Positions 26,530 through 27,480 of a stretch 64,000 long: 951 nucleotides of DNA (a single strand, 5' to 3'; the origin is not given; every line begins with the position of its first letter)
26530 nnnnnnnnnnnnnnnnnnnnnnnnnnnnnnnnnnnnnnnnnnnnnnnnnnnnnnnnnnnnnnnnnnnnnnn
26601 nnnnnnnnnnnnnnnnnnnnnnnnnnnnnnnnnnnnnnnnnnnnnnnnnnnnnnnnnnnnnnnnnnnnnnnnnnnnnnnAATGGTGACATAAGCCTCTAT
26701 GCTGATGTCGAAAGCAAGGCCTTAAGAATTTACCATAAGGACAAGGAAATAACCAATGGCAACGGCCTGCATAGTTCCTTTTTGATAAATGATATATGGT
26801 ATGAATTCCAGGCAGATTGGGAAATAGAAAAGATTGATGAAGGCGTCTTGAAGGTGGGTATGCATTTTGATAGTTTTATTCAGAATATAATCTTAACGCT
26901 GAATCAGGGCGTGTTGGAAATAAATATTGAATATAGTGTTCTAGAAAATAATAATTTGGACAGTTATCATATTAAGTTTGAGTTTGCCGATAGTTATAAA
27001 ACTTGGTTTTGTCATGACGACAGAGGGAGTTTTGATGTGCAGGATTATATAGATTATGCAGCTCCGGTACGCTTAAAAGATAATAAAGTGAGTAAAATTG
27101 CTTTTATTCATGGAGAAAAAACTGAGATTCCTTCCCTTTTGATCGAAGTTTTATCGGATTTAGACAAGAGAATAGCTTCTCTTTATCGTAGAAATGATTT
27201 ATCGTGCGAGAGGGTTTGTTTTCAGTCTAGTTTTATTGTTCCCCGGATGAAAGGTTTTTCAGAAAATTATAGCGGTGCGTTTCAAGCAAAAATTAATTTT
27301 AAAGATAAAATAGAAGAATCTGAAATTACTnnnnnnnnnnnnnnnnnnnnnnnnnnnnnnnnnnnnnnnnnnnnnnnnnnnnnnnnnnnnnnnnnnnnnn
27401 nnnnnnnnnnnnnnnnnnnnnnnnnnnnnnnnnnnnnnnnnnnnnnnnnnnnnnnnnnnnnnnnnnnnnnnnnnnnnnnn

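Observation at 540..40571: Exceptional density of radical SAM domains in this window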

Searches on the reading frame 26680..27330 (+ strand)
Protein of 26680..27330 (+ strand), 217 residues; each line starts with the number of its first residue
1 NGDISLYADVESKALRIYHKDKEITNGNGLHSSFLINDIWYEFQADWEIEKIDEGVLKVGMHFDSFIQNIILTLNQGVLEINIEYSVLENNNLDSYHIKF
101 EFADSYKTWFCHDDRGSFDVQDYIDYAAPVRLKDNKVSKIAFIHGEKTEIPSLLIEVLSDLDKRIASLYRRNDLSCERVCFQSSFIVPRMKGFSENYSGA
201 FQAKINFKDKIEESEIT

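Call 19: find_homologous_proteins(query=A1, max_evalue=0.00001)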
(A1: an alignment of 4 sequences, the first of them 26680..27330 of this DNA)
Query A1 (4 sequences): 2156 candidates shared short words with the query, none scored E <= 0.00001.
